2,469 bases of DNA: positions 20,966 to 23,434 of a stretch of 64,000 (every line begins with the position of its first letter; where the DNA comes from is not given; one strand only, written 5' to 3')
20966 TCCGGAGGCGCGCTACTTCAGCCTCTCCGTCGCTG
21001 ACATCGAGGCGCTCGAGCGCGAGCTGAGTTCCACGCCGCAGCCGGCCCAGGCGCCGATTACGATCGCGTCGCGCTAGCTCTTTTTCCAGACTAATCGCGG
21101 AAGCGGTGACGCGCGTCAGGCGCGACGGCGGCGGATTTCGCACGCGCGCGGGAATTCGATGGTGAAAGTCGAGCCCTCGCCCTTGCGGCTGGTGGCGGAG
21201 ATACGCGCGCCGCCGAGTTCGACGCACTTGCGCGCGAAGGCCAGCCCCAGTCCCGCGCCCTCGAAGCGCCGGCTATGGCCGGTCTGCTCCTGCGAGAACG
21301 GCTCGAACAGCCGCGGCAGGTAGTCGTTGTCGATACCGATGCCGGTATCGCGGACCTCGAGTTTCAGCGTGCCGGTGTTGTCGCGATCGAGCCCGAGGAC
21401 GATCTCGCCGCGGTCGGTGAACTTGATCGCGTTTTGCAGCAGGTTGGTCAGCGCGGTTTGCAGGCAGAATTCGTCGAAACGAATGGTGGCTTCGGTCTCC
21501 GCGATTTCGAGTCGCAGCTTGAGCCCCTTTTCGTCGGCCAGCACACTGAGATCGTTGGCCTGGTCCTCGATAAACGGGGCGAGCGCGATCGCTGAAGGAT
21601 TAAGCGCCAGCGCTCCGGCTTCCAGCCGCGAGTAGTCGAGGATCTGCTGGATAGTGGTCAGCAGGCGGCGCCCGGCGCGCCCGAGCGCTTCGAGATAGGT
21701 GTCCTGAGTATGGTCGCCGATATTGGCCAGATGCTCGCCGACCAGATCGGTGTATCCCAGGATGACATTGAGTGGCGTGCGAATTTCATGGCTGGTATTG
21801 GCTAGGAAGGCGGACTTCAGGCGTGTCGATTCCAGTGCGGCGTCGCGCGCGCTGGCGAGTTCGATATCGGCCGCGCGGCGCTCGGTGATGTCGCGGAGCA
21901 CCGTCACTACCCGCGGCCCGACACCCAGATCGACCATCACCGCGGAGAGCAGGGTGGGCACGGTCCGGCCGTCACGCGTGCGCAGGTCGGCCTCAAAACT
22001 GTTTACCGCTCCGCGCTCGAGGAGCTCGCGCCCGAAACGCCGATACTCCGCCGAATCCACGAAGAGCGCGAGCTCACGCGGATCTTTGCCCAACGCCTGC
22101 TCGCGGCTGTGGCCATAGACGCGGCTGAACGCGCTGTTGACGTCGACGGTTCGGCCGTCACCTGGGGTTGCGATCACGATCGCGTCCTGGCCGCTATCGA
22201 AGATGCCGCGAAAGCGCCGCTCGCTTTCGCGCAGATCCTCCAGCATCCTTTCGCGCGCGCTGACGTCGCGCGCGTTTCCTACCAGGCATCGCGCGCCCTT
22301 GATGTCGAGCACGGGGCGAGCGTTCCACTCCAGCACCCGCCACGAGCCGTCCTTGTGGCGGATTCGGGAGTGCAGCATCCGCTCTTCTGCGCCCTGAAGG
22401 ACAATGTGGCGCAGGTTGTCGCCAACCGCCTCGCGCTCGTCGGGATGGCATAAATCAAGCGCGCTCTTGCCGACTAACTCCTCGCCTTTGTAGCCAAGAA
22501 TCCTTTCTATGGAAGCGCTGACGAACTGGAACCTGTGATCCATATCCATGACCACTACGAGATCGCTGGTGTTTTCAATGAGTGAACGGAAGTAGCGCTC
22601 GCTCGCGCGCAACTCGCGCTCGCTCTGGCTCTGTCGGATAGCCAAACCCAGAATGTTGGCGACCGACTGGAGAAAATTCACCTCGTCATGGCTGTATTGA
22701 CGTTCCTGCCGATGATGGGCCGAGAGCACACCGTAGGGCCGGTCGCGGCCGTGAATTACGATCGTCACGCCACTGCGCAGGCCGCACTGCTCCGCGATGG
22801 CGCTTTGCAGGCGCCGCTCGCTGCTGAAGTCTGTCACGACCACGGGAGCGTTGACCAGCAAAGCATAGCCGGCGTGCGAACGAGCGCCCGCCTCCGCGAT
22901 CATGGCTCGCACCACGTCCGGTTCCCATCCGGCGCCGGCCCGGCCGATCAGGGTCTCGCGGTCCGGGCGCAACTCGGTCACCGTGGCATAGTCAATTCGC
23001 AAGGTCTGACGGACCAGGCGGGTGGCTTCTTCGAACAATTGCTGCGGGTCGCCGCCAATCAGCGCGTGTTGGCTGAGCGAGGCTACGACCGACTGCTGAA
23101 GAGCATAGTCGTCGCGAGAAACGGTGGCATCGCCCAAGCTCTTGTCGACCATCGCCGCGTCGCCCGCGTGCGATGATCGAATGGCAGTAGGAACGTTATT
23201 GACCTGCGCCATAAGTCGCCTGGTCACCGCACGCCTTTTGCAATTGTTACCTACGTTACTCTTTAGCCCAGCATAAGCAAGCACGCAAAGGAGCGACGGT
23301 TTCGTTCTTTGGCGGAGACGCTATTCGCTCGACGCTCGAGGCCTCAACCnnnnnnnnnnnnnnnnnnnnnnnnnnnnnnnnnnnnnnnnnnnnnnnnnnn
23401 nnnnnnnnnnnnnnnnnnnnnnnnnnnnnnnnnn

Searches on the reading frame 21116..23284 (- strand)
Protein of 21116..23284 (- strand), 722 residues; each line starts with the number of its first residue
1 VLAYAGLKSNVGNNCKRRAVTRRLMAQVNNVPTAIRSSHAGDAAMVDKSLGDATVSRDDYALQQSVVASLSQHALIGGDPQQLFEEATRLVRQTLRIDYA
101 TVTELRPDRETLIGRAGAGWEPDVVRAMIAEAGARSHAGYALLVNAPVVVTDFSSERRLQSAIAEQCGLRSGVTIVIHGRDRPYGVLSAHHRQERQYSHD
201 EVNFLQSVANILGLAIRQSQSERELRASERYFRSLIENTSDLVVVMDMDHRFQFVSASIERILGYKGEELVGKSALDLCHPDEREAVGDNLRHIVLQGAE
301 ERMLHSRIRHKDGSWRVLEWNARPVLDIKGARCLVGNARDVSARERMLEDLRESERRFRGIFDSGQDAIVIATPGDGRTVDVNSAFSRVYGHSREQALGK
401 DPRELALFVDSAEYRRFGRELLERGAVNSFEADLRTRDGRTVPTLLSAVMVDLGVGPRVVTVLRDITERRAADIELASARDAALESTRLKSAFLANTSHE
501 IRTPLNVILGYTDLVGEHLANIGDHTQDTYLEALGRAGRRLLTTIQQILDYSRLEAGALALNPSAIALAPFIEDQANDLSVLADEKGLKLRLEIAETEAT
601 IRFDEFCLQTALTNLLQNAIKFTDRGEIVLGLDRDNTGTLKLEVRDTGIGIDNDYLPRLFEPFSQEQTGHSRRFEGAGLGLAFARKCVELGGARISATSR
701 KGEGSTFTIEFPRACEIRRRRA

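Call 16: search_protein_families(library=pfam, proteins=[window:21116-23284:-])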
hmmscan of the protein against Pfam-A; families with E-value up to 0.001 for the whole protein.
window:21116-23284:- (722 aa): 12 families
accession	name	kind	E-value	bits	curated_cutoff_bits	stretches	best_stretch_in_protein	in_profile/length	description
PF00989.32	PAS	-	3.1e-27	95.3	22.6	2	232-341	3-113/113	PAS fold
PF13426.13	PAS_9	-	5.2e-26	91.4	27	2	367-468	2-103/103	PAS domain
PF02518.31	HATPase_c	-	1.1e-25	90.7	26.4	1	606-713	4-109/111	Histidine kinase-, DNA gyrase B-, and HSP90-like ATPase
PF08448.16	PAS_4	-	5.6e-25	88.1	23.1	2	237-346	2-110/110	PAS fold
PF08447.18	PAS_3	-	6.6e-21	74.8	25.6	1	254-333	3-83/89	PAS fold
PF00512.31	HisKA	-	5.1e-16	58.9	26.9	1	490-557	2-66/66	His Kinase A (phospho-acceptor) domain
PF01590.32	GAF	-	5.3e-15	56.6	22.4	1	79-216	1-133/133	GAF domain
PF13188.13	PAS_8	-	2.8e-14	52.8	21.8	2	356-405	1-45/65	PAS domain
PF13185.12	GAF_2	-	3.2e-11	44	28.6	1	79-216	3-135/136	GAF domain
PF13492.12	GAF_3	-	6.9e-10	39.9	27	1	79-217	1-128/129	GAF domain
PF14598.12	PAS_11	-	1.2e-05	25.6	25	1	244-315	6-76/109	PAS domain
PF03472.21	Autoind_bind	-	0.0009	19.2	23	0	163-212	93-145/149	Autoinducer binding domain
